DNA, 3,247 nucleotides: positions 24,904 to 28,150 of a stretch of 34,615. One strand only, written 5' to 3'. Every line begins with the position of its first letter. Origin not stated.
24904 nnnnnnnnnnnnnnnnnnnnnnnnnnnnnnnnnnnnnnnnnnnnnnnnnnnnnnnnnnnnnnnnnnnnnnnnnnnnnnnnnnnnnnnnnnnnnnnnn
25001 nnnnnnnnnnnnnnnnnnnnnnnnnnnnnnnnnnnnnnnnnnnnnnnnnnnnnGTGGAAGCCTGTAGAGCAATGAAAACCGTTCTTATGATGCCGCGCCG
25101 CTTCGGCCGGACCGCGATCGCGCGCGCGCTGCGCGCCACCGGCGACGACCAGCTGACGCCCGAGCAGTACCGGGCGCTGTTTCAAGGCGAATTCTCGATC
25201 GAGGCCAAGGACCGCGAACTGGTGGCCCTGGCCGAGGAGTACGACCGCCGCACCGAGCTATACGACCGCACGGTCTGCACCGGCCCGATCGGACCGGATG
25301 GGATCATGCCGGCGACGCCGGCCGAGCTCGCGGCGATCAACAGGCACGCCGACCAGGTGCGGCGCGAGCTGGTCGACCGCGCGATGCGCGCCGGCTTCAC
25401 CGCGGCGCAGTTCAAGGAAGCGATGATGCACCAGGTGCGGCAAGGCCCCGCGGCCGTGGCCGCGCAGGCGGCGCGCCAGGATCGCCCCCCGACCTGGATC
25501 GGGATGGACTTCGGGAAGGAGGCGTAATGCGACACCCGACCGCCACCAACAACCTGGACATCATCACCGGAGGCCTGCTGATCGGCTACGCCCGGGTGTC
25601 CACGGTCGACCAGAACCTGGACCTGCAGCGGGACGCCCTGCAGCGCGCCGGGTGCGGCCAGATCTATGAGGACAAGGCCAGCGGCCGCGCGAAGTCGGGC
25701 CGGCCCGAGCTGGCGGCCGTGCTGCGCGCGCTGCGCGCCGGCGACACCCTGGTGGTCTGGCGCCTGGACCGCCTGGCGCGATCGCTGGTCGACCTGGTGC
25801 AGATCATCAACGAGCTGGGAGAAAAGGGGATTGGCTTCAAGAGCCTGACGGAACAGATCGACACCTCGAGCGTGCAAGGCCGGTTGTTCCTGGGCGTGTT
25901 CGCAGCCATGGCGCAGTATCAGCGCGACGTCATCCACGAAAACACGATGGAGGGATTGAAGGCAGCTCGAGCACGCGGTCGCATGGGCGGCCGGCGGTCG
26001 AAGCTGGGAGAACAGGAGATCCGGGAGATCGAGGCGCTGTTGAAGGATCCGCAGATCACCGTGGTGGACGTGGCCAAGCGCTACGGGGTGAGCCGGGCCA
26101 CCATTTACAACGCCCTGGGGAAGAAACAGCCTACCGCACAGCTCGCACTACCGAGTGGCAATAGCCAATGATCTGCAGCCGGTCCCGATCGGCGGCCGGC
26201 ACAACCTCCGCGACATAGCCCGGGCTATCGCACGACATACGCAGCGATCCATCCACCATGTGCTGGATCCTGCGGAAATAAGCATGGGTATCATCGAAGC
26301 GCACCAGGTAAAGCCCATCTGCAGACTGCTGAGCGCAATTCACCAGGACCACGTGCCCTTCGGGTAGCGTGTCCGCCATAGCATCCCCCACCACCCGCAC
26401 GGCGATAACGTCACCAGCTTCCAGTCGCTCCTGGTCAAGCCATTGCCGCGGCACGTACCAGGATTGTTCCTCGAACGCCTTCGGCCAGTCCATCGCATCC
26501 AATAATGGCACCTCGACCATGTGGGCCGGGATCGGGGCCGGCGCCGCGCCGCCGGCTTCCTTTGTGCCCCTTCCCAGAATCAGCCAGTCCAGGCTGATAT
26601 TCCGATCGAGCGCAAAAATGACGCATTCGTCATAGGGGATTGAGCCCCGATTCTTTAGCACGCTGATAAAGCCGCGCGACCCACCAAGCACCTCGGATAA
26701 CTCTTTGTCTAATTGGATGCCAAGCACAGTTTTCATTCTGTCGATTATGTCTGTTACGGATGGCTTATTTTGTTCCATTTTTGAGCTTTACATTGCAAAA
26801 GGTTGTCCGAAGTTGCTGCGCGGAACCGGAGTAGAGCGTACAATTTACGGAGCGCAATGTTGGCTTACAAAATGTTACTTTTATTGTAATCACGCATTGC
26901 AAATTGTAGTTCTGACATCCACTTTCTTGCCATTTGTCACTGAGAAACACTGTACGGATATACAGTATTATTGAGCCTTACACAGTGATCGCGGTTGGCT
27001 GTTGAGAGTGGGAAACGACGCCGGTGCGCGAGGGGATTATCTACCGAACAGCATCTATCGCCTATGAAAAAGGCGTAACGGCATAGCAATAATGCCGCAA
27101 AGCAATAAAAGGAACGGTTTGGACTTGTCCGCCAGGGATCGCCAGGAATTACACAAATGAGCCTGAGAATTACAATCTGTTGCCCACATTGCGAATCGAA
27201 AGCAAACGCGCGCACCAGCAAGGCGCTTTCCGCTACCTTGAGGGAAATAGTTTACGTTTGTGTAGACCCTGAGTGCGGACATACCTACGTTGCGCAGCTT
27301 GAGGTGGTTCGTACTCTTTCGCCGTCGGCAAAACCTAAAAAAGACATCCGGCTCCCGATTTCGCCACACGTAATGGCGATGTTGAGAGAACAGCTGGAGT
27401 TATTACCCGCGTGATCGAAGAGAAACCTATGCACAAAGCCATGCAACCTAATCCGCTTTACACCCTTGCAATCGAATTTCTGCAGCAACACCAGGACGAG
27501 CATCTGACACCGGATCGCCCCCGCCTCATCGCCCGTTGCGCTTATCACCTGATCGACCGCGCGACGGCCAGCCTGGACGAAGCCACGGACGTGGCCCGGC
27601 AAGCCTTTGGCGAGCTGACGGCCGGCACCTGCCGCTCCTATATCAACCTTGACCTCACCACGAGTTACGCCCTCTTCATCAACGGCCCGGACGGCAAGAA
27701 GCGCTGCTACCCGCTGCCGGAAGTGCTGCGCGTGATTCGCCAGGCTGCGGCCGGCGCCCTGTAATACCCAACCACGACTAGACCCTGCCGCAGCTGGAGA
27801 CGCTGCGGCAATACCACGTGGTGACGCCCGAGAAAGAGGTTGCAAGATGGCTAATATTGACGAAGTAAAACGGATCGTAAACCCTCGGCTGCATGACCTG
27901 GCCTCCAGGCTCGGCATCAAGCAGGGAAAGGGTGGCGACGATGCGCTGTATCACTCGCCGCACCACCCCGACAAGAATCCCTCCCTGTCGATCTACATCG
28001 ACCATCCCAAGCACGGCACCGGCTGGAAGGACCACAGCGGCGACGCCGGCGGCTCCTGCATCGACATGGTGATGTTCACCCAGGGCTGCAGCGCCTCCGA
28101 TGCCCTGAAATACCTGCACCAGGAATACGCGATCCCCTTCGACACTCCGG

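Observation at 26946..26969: Near-consensus LexA (SOS) box inside the cI/ogr switch region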

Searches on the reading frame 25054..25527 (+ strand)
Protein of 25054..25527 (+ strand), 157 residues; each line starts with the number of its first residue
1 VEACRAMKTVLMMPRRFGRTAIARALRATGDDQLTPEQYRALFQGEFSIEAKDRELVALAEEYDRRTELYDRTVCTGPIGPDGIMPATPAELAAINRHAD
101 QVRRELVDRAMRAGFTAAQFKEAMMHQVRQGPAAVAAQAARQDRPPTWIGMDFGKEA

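Call 8: search_protein_families(library=pfam, proteins=[window:25054-25527:+], max_evalue=0.01)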
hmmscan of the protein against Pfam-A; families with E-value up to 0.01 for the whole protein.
window:25054-25527:+ (157 aa): 0 families

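Call 45: search_protein_families(library=phrogs, proteins=[window:25054-25527:+], max_evalue=0.001)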
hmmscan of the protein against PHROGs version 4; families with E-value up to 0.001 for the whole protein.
window:25054-25527:+ (157 aa): 1 family
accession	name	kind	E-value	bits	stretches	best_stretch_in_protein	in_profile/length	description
phrog_27964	-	unknown function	4.1e-23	82.7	1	40-129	19-109/114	-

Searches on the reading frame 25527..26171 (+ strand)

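Call 8: search_protein_families(library=pfam, proteins=[window:25527-26171:+], max_evalue=0.01)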
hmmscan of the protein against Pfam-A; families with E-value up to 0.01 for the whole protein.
window:25527-26171:+ (214 aa): 9 families
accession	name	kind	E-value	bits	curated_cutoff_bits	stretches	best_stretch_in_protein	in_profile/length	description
PF00239.26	Resolvase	-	3.7e-45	154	23.3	1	19-152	2-144/145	Resolvase, N terminal domain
PF02796.21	HTH_7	-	6.3e-10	39.5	23.8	1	155-194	1-39/45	Helix-turn-helix domain of resolvase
PF13565.12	HTH_32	-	6.4e-07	30.3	33.7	1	142-197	12-73/73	Homeodomain-like domain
PF01978.25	TrmB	-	0.00022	21.4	25.6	1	160-198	6-44/68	Sugar-specific transcriptional regulator TrmB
PF13412.12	HTH_24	-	0.0015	18.5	21.9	1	168-195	9-36/48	Winged helix-turn-helix DNA-binding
PF13309.12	HTH_22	-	0.0037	17.7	29.6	0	179-197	44-62/63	HTH domain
PF13384.12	HTH_23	-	0.0041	17.4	24.6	0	171-196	13-37/50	Homeodomain-like domain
PF13404.12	HTH_AsnC-type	-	0.006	16.8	27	0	168-194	9-35/42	AsnC-type helix-turn-helix domain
PF08279.18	HTH_11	-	0.0064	16.8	25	0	170-197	8-36/55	HTH domain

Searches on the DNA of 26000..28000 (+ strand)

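Call 7: search_dna_similar(query=window:26000-28000:+, collection=phages, mode=distant, max_rows=30)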
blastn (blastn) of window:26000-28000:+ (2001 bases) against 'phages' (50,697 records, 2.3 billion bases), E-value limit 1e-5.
Records with a match: 78; places in all: 78; records where one place covers at least 80% of the query: 0.
Best place of each record, by identity: 80-90% 9; 60-80% 69.
By first word of the organism name: Burkholderia 52; Ralstonia 26.
By host as written in the record: Ralstonia solanacearum 23; Burkholderia sp. 15; Burkholderia pseudomallei 14; Burkholderia cenocepacia 4; Burkholderia pseudomallei BP82 3; - 2; Burkholderia thailandensis DV1 2; Burkholderia ambifaria strain LMG 17828 2; and 9 more.
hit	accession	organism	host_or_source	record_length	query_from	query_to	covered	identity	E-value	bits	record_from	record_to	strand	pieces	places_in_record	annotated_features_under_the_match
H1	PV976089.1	Burkholderia phage vB_SBP26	Burkholderia pseudomallei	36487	1890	1997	5%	77.8%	2e-14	88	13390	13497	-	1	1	toprim domain-containing protein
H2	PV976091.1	Burkholderia phage vB_FKKS3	Burkholderia pseudomallei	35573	1890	1997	5%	77.8%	2e-14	88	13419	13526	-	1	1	toprim domain-containing protein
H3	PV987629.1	Burkholderia phage vB_FUB41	Burkholderia pseudomallei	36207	1890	1997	5%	77.8%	2e-14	88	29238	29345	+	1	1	hypothetical protein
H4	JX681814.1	Burkholderia phage phiX216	Burkholderia pseudomallei environmental ...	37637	1890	1997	5%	77.8%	2e-14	88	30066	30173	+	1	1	DNA primase domain-containing protein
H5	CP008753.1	Burkholderia phage BEK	Burkholderia pseudomallei 9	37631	1890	1997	5%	77.8%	2e-14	88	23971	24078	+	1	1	CHC2 zinc finger family protein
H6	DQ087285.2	Burkholderia phage phiE52237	-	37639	1890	1997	5%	77.8%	2e-14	88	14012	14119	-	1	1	conserved hypothetical phage protein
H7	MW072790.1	Burkholderia phage phiE094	Burkholderia thailandensis DV1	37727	1890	1997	5%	77.8%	2e-14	88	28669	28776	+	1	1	topoisomerase-primase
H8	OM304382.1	Burkholderia phage PhiBP82.2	Burkholderia pseudomallei BP82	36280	1890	1997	5%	77.8%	2e-14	88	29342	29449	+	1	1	DNA segregation ATPase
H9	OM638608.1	Burkholderia phage Musica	Burkholderia cenocepacia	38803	1890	1997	5%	77.8%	2e-14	88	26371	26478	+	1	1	DNA primase/helicase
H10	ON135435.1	Burkholderia phage PhiBP82.3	Burkholderia pseudomallei BP82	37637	1890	1997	5%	77.8%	2e-14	88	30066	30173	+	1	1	DNA segregation ATPase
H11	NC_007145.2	Burkholderia phage phiE52237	Burkholderia pseudomallei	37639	1890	1997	5%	77.8%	2e-14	88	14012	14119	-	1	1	DNA primase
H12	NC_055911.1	Burkholderia phage phiE094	Burkholderia thailandensis DV1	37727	1890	1997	5%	77.8%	2e-14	88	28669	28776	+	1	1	DNA primase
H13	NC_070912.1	Burkholderia phage PhiBP82.2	Burkholderia pseudomallei BP82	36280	1890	1997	5%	77.8%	2e-14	88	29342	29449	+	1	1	DNA segregation ATPase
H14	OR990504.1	Burkholderia phage vB_HM387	Burkholderia pseudomallei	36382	1890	1997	5%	77.8%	2e-14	88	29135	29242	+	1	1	DNA primase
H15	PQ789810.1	Burkholderia phage vB_FUB5a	Burkholderia sp.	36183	1890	1997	5%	77.8%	2e-14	88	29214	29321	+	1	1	hypothetical protein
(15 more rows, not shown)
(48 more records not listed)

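Call 17: search_rna_families(source=window, start=26000, end=28000, threshold=evalue, max_evalue=1)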
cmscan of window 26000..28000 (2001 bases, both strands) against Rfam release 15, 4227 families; matches with E-value up to 1: 0.
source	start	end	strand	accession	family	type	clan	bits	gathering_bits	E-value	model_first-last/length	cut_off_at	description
